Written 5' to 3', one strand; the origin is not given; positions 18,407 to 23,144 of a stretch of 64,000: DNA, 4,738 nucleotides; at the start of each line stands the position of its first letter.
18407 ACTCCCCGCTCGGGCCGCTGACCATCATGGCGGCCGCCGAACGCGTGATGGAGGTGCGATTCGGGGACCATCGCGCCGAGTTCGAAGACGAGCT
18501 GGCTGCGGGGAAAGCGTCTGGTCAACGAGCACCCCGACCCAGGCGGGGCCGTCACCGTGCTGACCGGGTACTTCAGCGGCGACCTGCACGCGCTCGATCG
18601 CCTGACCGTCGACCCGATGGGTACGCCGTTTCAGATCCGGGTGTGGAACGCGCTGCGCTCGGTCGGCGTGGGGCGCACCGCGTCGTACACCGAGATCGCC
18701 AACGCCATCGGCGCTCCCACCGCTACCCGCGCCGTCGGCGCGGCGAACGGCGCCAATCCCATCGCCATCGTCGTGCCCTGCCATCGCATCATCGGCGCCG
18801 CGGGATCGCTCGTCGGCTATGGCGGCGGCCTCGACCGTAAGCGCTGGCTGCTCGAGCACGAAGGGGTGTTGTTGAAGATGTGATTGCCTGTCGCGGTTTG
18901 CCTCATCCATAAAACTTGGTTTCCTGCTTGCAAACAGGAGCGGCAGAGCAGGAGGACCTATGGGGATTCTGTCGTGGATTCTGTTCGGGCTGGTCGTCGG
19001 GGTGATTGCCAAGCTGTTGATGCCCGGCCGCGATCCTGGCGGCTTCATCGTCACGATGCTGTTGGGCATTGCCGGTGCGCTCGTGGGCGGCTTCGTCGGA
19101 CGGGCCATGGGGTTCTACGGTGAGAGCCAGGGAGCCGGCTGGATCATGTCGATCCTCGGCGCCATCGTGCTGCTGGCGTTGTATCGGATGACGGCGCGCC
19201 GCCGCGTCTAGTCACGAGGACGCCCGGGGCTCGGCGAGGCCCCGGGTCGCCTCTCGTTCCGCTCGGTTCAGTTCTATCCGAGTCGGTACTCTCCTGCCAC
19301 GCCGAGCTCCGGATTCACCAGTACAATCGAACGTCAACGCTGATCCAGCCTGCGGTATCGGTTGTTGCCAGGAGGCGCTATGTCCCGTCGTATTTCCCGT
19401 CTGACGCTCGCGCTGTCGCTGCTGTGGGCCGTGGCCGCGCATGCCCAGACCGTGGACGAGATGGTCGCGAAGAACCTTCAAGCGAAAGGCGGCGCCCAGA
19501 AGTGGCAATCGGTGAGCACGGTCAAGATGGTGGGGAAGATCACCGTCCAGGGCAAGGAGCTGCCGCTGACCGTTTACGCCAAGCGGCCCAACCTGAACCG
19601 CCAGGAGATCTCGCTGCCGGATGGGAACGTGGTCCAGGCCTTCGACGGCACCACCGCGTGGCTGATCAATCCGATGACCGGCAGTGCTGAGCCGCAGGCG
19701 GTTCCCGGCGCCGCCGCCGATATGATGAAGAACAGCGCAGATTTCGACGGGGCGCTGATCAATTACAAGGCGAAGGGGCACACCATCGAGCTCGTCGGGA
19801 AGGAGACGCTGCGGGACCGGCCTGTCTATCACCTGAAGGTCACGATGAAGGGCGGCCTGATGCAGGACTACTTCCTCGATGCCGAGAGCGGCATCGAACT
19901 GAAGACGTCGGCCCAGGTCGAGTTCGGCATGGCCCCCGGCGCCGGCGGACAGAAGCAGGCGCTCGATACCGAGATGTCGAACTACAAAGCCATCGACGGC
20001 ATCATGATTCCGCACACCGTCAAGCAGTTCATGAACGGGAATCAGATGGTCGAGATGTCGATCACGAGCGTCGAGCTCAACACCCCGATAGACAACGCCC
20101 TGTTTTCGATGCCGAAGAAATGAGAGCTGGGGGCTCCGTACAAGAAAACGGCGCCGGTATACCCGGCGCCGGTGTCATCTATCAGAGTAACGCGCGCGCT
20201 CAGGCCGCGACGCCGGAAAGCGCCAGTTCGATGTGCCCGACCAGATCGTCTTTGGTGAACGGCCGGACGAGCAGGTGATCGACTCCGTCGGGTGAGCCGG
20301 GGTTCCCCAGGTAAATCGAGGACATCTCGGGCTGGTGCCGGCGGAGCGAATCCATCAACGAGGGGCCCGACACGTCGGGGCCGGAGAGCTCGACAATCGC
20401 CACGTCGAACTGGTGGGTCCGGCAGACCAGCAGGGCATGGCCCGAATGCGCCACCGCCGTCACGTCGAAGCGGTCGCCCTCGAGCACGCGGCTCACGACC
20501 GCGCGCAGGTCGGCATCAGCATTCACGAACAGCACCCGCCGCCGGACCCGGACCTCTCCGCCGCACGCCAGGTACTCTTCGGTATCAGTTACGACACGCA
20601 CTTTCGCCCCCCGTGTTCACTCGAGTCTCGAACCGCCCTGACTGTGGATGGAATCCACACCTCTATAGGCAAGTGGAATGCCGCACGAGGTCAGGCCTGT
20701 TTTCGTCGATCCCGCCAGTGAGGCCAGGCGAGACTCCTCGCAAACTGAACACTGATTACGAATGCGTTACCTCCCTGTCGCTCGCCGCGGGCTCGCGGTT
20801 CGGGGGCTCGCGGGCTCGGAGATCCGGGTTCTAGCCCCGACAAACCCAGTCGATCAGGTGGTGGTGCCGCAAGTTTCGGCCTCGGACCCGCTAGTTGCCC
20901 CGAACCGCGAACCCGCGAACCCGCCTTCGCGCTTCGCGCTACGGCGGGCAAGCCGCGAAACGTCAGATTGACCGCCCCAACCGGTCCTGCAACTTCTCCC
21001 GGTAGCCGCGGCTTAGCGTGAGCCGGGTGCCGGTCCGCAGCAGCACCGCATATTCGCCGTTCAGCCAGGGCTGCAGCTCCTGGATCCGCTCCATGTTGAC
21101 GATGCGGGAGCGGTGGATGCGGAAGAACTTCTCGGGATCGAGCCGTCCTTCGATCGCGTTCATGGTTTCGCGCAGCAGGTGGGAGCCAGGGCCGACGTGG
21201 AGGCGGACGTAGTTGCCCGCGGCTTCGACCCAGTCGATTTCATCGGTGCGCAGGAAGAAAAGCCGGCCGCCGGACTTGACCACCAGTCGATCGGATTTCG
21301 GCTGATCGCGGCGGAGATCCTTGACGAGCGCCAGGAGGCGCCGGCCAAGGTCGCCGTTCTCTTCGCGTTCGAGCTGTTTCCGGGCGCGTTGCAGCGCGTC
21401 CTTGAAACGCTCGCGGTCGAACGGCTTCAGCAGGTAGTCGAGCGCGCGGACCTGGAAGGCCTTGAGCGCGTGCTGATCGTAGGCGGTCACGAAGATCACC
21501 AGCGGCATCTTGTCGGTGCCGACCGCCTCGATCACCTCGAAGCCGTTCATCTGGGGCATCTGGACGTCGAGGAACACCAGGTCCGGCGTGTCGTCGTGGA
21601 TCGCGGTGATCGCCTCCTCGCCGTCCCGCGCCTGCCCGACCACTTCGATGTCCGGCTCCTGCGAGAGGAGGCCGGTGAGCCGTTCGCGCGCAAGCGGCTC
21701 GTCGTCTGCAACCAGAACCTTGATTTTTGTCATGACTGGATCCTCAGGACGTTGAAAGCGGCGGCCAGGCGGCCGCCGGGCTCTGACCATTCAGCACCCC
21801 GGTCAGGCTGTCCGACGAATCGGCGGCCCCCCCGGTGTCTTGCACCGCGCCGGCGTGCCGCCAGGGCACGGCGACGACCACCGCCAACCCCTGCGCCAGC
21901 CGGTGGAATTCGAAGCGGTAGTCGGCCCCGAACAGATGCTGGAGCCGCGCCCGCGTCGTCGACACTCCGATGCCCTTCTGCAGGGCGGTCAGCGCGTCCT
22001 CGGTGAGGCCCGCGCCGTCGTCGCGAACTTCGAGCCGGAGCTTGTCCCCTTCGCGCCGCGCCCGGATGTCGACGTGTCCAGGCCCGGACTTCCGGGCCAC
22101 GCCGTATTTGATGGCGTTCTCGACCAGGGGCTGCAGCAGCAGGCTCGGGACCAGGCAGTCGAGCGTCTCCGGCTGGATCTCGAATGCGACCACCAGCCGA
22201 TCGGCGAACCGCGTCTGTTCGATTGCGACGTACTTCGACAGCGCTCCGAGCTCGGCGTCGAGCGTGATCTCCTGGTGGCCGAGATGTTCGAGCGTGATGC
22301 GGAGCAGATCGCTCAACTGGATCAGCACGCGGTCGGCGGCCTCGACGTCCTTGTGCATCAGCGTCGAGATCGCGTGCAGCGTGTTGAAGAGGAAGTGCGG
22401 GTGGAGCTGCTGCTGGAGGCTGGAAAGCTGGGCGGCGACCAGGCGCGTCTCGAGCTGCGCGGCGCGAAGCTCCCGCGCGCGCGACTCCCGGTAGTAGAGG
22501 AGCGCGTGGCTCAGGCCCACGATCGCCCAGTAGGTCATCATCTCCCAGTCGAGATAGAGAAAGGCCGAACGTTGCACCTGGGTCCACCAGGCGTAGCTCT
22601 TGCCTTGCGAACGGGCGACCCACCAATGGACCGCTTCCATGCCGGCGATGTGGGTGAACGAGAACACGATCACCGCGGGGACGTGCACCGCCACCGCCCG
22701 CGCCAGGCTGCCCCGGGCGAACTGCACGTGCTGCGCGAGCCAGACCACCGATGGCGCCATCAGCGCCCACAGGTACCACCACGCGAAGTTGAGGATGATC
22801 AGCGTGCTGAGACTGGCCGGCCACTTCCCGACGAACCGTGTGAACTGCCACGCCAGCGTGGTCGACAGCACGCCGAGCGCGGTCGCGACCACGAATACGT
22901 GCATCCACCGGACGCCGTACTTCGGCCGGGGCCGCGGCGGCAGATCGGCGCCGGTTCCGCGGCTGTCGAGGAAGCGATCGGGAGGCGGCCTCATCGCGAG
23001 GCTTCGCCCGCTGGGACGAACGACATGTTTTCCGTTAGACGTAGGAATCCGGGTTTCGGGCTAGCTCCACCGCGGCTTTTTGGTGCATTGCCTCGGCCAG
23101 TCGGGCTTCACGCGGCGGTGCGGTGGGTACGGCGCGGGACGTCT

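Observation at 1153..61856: Nearly every intergenic gap carries a palindromic element whose arms are tandem 7-9 nt units (at least 6 families, ~17 copies in 64 kb)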

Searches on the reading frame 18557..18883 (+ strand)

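Call 13: search_protein_families(library=pfam, proteins=[window:18557-18883:+])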
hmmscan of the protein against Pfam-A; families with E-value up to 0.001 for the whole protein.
window:18557-18883:+ (108 aa): 1 family
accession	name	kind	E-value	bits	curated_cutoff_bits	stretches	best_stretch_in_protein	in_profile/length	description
PF01035.26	DNA_binding_1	-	1.3e-34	118.3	27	1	24-104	1-81/81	6-O-methylguanine DNA methyltransferase, DNA binding domain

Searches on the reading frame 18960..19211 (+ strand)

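Call 14: search_protein_families(library=pfam, proteins=[window:18960-19211:+])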
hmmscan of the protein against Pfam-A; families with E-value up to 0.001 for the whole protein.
window:18960-19211:+ (83 aa): 1 family
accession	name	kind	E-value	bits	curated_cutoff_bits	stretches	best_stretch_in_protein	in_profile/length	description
PF04226.18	Transgly_assoc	-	2.7e-13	50.4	25.3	1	33-78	1-47/49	Transglycosylase associated protein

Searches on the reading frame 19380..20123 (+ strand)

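Call 14: search_protein_families(library=pfam, proteins=[window:19380-20123:+])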
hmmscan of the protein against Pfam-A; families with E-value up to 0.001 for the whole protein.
window:19380-20123:+ (247 aa): 0 families

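Call 66: search_protein_families(library=pfam, proteins=[window:19380-20123:+], max_evalue=0.01)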
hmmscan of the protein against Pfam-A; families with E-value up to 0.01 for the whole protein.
window:19380-20123:+ (247 aa): 1 family
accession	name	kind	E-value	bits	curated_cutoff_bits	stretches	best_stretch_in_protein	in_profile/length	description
PF17131.11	LolA_like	-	0.0072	16.4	30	0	130-243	67-178/184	Outer membrane lipoprotein-sorting protein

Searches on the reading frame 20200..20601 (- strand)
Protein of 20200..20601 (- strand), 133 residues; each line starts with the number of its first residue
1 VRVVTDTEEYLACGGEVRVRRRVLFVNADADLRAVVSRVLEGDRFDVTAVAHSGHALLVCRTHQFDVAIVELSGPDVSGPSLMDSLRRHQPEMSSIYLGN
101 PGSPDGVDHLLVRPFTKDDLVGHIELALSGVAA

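Call 14: search_protein_families(library=pfam, proteins=[window:20200-20601:-])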
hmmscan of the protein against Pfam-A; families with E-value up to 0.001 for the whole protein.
window:20200-20601:- (133 aa): 1 family
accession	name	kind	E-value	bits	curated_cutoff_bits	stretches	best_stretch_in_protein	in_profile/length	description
PF00072.30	Response_reg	-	3.5e-08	34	30.2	1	23-101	1-79/111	Response regulator receiver domain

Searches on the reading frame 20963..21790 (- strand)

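Call 14: search_protein_families(library=pfam, proteins=[window:20963-21790:-])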
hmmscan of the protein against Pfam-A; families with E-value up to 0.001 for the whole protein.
window:20963-21790:- (275 aa): 2 families
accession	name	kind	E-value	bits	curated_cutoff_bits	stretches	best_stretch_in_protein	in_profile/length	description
PF00072.30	Response_reg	-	1.6e-25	89.9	30.2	1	25-133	1-110/111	Response regulator receiver domain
PF04397.21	LytTR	-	3.4e-25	88.5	22.6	1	176-271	2-97/98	LytTr DNA-binding domain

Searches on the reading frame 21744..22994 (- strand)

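Call 14: search_protein_families(library=pfam, proteins=[window:21744-22994:-])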
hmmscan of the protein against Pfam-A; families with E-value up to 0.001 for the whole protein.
window:21744-22994:- (416 aa): 2 families
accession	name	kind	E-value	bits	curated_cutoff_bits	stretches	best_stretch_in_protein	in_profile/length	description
PF06580.19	His_kinase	-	8.2e-23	80.9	25.2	1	188-267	1-81/81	Histidine kinase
PF02518.31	HATPase_c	-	9.6e-09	36.1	26.4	1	286-361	9-93/111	Histidine kinase-, DNA gyrase B-, and HSP90-like ATPase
